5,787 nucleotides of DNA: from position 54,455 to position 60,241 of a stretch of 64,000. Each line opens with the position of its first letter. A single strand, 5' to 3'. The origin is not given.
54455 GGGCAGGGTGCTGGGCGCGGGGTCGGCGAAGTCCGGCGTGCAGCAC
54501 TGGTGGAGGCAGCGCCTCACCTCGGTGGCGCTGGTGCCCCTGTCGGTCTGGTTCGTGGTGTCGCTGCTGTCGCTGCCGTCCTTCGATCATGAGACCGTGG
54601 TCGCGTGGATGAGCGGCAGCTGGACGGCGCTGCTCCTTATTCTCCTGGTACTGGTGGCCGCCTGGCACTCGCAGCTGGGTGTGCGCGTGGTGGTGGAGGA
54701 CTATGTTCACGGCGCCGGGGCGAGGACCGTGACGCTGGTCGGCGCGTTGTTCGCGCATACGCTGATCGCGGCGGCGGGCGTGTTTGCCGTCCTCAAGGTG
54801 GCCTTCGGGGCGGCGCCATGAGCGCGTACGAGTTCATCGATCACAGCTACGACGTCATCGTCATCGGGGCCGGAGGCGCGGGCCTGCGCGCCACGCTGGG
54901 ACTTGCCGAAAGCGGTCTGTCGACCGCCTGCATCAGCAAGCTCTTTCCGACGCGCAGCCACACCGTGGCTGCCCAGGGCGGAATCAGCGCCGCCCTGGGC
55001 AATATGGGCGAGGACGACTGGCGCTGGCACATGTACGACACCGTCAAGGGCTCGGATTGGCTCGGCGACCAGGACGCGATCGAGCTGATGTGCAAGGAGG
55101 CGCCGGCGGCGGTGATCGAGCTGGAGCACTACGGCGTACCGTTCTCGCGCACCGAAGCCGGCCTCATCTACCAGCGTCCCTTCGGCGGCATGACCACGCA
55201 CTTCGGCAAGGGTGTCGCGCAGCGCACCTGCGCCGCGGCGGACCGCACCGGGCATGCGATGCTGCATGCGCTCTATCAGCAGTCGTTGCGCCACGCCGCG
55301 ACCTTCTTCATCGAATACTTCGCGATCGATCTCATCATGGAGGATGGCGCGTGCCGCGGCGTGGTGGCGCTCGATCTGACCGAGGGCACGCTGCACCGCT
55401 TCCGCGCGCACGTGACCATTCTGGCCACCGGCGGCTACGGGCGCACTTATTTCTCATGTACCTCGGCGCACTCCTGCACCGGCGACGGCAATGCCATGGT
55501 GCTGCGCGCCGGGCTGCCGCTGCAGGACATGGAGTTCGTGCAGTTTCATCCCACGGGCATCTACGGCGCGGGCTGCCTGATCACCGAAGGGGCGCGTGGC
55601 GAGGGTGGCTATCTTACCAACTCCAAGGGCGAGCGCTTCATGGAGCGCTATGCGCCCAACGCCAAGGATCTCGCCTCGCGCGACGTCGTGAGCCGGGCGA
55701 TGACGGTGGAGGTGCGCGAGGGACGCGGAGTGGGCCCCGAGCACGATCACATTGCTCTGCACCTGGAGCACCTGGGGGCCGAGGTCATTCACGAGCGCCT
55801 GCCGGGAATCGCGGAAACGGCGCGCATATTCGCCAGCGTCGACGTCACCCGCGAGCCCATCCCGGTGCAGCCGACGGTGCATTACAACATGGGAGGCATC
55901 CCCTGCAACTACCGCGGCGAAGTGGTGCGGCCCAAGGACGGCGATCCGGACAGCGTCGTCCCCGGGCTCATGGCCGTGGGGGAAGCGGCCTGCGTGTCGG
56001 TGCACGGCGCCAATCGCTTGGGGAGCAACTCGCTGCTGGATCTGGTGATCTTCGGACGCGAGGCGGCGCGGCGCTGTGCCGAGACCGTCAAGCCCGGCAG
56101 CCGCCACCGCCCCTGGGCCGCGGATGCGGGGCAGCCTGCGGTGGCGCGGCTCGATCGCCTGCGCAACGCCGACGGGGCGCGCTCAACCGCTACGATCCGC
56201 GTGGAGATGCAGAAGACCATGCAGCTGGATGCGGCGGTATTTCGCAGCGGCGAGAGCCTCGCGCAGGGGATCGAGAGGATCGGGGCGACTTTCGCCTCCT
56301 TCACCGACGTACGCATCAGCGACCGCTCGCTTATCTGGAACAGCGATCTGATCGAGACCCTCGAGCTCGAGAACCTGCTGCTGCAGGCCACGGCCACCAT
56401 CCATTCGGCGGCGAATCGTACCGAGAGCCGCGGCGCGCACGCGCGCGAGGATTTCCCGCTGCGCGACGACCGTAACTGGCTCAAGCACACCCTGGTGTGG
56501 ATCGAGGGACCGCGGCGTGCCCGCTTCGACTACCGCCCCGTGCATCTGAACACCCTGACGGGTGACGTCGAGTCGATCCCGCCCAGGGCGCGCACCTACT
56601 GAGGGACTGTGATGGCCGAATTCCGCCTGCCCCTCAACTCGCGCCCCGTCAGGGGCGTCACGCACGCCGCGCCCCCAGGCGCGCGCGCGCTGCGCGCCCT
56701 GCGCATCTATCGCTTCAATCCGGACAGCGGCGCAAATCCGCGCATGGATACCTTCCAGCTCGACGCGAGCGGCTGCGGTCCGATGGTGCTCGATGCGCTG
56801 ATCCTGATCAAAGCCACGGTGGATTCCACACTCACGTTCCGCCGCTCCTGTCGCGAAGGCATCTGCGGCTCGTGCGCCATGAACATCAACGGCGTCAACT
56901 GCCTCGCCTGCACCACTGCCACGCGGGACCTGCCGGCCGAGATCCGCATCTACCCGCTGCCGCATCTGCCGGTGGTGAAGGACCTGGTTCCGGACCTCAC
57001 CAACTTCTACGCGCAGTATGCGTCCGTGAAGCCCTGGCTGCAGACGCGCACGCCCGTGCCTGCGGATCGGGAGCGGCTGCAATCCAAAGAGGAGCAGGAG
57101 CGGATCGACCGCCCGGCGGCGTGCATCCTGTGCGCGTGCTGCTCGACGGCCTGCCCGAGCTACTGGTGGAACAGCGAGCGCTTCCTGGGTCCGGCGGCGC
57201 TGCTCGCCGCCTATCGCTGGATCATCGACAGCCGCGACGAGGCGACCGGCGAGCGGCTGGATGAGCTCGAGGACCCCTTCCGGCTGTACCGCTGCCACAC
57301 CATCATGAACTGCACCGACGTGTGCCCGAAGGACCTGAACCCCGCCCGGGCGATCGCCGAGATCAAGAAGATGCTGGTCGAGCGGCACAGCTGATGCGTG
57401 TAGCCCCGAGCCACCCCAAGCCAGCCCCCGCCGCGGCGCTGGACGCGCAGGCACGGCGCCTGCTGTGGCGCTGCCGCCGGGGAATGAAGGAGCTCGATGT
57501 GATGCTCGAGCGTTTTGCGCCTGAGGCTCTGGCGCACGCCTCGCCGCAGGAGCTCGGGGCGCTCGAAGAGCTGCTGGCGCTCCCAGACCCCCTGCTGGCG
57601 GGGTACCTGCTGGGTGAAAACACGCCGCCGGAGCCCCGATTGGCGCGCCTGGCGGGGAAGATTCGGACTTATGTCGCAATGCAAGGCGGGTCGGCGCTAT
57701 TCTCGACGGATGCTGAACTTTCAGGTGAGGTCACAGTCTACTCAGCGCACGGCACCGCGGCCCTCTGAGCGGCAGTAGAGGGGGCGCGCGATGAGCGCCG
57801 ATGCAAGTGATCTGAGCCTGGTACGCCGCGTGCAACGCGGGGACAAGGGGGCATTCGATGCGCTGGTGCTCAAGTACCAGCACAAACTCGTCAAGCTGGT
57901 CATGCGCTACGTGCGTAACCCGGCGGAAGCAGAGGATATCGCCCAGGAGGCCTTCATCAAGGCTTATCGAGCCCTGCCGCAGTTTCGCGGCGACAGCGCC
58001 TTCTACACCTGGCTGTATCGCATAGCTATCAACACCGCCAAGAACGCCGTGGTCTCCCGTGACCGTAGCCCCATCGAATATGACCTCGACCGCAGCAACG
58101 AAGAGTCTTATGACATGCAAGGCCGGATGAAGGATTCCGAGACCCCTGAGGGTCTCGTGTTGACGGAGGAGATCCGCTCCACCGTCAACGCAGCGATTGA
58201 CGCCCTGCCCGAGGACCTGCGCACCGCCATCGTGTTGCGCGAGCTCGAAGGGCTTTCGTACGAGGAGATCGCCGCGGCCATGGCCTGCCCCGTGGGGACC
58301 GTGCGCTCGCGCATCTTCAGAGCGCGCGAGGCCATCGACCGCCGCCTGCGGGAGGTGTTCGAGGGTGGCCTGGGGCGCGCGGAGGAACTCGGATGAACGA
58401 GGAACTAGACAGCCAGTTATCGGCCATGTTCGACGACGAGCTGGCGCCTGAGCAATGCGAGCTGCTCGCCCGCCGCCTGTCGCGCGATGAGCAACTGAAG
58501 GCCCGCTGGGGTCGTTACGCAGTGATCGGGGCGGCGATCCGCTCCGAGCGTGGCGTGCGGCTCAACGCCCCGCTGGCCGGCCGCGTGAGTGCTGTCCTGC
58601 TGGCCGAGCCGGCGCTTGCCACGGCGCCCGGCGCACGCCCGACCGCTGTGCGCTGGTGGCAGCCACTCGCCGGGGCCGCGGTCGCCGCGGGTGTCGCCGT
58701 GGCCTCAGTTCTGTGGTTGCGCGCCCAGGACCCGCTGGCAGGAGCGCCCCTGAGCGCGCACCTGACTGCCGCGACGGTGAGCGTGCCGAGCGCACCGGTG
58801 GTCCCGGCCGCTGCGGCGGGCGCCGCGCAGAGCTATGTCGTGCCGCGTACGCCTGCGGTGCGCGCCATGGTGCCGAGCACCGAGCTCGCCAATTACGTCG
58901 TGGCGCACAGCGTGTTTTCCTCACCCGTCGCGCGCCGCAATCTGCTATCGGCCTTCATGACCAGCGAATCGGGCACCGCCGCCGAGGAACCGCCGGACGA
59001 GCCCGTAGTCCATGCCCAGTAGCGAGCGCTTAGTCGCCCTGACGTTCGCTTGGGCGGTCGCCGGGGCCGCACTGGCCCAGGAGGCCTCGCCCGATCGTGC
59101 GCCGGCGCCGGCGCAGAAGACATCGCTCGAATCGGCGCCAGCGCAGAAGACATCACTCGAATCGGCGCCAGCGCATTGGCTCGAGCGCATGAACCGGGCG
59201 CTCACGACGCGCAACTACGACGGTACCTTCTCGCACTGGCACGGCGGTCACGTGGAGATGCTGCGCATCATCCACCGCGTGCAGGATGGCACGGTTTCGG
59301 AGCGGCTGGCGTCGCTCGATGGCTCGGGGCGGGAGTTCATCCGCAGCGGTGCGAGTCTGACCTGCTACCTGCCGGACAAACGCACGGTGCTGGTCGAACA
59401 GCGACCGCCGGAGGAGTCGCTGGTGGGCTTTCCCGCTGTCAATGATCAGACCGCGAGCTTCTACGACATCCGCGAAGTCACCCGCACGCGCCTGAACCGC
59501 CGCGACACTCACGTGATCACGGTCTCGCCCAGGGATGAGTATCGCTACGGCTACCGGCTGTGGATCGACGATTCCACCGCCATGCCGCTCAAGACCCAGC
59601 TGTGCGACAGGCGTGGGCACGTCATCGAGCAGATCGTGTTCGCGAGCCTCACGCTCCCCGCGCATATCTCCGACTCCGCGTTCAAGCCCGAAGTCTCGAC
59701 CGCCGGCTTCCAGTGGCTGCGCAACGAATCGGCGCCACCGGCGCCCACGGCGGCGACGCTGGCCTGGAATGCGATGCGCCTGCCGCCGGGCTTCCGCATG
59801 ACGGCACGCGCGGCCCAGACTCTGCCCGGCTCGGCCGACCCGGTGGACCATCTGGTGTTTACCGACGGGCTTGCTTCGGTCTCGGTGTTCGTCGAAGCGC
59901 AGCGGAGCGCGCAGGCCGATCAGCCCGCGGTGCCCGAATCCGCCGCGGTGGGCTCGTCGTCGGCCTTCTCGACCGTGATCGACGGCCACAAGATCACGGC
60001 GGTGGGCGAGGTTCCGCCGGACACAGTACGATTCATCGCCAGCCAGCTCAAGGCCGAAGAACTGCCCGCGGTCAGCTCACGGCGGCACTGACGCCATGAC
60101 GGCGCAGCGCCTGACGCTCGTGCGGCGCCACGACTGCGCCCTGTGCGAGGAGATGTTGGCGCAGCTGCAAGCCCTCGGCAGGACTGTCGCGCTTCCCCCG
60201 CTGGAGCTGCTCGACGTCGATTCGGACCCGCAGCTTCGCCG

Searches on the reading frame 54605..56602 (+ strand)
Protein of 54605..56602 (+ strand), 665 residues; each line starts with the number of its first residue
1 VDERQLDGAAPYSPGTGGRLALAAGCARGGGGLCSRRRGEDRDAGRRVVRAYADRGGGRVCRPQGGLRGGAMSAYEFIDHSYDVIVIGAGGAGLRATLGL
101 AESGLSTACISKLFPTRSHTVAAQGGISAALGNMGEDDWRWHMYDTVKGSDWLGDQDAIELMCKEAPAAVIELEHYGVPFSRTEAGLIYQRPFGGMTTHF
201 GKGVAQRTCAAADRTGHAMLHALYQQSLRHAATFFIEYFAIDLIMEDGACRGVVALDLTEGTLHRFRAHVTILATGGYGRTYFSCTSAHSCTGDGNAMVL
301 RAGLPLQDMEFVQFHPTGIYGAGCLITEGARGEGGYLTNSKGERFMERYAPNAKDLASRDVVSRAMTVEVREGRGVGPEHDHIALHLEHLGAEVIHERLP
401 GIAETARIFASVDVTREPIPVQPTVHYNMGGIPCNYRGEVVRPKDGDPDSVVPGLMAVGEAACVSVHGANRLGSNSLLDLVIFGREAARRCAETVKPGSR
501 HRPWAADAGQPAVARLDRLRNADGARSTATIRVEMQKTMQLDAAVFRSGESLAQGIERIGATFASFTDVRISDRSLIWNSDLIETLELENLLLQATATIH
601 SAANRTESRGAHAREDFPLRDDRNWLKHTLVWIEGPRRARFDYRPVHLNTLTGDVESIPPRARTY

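Call 67: search_protein_families(library=pfam, proteins=[window:54605-56602:+], max_evalue=0.001)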
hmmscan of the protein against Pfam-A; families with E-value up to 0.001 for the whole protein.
window:54605-56602:+ (665 aa): 5 families
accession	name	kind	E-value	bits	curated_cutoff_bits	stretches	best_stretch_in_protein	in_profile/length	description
PF00890.30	FAD_binding_2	-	7.4e-126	421.1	20.4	1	83-477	1-414/414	FAD binding domain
PF02910.25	Succ_DH_flav_C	-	2.9e-44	150.6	20.8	1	533-665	2-130/130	Fumarate reductase flavoprotein C-term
PF01266.30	DAO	-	3.7e-05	23.8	27.9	0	83-278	1-205/353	FAD dependent oxidoreductase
PF01134.28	GIDA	-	7.9e-05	22.3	22.1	0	83-111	1-29/391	Glucose inhibited division protein A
PF07992.20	Pyr_redox_2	-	0.00015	21.8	26.1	1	82-136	1-51/291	Pyridine nucleotide-disulphide oxidoreductase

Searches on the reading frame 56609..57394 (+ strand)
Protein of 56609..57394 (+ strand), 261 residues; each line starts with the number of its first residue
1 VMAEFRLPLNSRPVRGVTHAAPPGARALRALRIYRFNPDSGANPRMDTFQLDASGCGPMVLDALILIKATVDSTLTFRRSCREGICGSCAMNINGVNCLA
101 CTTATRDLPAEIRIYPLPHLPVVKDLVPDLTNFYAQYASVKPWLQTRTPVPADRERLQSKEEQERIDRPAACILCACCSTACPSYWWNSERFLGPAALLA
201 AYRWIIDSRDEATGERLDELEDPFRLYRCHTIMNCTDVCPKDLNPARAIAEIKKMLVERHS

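Call 67: search_protein_families(library=pfam, proteins=[window:56609-57394:+], max_evalue=0.001)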
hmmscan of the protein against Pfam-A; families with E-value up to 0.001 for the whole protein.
window:56609-57394:+ (261 aa): 5 families
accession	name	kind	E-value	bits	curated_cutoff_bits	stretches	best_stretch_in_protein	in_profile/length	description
PF13085.11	Fer2_3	-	4e-33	114.1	27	1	31-134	2-106/107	2Fe-2S iron-sulfur cluster binding domain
PF13534.11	Fer4_17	-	1e-10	42.4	22.2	1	171-244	1-61/61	4Fe-4S dicluster domain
PF13183.11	Fer4_8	-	1.7e-09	38.5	27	1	171-242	4-67/68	4Fe-4S dicluster domain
PF13237.11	Fer4_10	-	1.7e-08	34.7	25.5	1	168-240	5-53/53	4Fe-4S dicluster domain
PF00111.32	Fer2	-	0.00032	21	21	0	74-94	28-48/77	2Fe-2S iron-sulfur cluster binding domain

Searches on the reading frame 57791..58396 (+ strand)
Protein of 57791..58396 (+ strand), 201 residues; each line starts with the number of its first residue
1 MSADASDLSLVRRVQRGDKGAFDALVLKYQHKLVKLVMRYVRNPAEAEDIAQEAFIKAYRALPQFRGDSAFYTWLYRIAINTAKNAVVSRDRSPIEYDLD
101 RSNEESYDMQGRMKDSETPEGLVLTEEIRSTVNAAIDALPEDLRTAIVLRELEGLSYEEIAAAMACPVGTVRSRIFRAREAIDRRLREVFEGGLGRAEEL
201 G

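Call 77: search_protein_families(library=pfam, proteins=[window:57791-58396:+], max_evalue=0.0001)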
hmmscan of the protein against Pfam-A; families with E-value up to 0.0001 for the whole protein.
window:57791-58396:+ (201 aa): 5 families
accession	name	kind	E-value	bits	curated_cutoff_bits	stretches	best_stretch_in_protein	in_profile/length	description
PF04542.20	Sigma70_r2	-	2.5e-20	72.5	24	1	25-92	1-70/71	Sigma-70 region 2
PF08281.18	Sigma70_r4_2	-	1.2e-18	66.9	25.7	1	133-181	5-53/54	Sigma-70, region 4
PF04545.22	Sigma70_r4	-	3.8e-11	42.7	24.1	1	135-181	1-47/50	Sigma-70, region 4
PF07638.17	Sigma70_ECF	-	2.1e-08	34.7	21.1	1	10-187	7-184/185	ECF sigma factor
PF25787.1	HTH_SB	-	9.5e-05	22.5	43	0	139-175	7-43/53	Sleeping Beauty transposase HTH domain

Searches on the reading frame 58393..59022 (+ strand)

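Call 77: search_protein_families(library=pfam, proteins=[window:58393-59022:+], max_evalue=0.0001)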
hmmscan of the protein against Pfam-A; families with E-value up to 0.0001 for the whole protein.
window:58393-59022:+ (209 aa): 1 family
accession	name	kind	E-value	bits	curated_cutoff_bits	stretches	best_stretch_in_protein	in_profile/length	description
PF03872.18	RseA_N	-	1.3e-12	48.6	24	1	7-83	4-80/87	Anti sigma-E protein RseA, N-terminal domain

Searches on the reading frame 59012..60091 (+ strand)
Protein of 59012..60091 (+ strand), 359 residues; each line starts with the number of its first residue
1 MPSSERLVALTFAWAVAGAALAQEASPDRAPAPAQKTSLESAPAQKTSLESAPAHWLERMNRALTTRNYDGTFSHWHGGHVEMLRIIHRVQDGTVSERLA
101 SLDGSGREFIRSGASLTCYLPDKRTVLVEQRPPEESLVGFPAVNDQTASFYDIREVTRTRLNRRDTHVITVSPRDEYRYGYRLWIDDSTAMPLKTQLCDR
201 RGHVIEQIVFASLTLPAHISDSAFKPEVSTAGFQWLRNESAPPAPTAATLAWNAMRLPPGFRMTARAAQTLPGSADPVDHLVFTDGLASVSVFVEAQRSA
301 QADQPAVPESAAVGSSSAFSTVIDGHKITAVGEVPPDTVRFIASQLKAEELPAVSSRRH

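Call 77: search_protein_families(library=pfam, proteins=[window:59012-60091:+], max_evalue=0.0001)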
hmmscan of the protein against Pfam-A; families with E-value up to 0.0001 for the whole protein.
window:59012-60091:+ (359 aa): 3 families
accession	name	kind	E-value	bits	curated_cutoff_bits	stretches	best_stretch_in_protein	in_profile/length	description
PF03888.20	MucB_RseB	-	7.2e-52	176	22.3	1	53-227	2-177/178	MucB/RseB N-terminal domain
PF17188.9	MucB_RseB_C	-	1e-23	83.7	30.1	1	248-346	3-96/97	MucB/RseB C-terminal domain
PF17131.11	LolA_like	-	1.2e-05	25.5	30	1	106-210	17-133/184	Outer membrane lipoprotein-sorting protein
